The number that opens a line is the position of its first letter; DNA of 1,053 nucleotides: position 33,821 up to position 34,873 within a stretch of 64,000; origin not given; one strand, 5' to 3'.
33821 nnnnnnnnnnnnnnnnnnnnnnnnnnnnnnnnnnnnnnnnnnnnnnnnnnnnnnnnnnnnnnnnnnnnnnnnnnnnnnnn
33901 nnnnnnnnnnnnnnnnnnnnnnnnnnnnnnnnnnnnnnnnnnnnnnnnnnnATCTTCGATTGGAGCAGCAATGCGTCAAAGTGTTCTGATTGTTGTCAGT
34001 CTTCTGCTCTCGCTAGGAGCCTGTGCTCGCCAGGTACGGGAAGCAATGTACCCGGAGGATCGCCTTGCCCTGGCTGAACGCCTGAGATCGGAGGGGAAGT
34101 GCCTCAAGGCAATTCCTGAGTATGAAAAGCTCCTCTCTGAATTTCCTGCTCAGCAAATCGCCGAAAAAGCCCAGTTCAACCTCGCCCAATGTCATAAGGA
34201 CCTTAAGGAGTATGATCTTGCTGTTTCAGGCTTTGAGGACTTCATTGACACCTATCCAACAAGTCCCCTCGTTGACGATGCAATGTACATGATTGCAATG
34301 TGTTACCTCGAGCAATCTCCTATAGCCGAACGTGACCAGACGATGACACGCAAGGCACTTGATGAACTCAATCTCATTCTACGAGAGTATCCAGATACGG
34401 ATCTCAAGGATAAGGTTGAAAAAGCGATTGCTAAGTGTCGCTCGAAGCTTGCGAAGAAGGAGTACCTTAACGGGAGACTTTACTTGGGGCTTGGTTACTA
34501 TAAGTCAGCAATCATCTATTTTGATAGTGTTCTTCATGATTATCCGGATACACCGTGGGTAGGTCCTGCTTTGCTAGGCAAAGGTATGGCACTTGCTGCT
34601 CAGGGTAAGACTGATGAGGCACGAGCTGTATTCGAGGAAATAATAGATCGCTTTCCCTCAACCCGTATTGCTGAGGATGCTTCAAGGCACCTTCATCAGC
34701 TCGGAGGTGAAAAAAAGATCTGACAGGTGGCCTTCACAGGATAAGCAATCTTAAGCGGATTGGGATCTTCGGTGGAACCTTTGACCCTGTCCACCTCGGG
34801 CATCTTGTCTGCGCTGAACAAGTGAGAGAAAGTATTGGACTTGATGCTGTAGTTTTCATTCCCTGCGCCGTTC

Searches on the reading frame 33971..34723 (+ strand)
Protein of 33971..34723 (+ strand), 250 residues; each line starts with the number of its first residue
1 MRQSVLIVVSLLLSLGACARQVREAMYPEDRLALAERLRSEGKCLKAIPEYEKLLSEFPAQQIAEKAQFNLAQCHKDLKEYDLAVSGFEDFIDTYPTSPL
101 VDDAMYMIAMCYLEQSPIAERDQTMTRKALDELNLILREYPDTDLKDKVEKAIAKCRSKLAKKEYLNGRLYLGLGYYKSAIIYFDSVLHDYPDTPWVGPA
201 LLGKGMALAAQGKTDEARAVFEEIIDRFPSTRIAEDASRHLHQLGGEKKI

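Call 12: search_protein_families(library=pfam, proteins=[window:33971-34723:+], max_evalue=0.001)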
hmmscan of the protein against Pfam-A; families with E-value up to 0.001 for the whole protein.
window:33971-34723:+ (250 aa): 16 families
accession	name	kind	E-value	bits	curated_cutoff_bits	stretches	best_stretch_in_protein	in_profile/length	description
PF13525.12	YfiO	-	5.3e-33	114.9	25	1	39-218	16-198/203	Outer membrane lipoprotein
PF13174.12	TPR_6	-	7.6e-26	89.4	26.3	3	200-230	2-32/33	Tetratricopeptide repeat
PF13428.12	TPR_14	-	2.5e-17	62.1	23.5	1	200-232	3-35/44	Tetratricopeptide repeat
PF13432.12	TPR_16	-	7.1e-13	49.2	32.7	1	165-230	1-63/65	Tetratricopeptide repeat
PF07719.23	TPR_2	-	4.9e-12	45.4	27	0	200-229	3-32/34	Tetratricopeptide repeat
PF13181.12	TPR_8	-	2.9e-11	43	25.7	0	200-229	3-32/34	Tetratricopeptide repeat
PF14559.12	TPR_19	-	1.9e-10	41.3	25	0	175-232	5-60/68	Tetratricopeptide repeat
PF13512.12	TPR_18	-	3.7e-10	40.6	21.9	1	28-144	10-136/145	Tetratricopeptide repeat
PF13424.12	TPR_12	-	5.9e-09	36.4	30.1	1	165-228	7-75/77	Tetratricopeptide repeat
PF00515.34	TPR_1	-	4.9e-08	32.9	27.8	0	200-229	3-32/34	Tetratricopeptide repeat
PF12895.13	ANAPC3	-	4e-06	27.5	27.2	0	47-116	8-70/82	Anaphase-promoting complex, cyclosome, subunit 3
PF24575.1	TPR_Slam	-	1.8e-05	25.5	35.2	0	33-76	52-92/104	Surface lipoprotein assembly modifier, N-terminal TPR repeats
PF13176.12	TPR_7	-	0.00022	21.5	27.9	0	200-223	1-24/36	Tetratricopeptide repeat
PF13371.12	TPR_9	-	0.00035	20.9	35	0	168-194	36-62/73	Tetratricopeptide repeat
PF21545.3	T7SS_EccA1_N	-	0.00042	20.1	27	0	173-235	180-242/272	T7SS, ESX-1 secretion system protein EccA1, N-terminal domain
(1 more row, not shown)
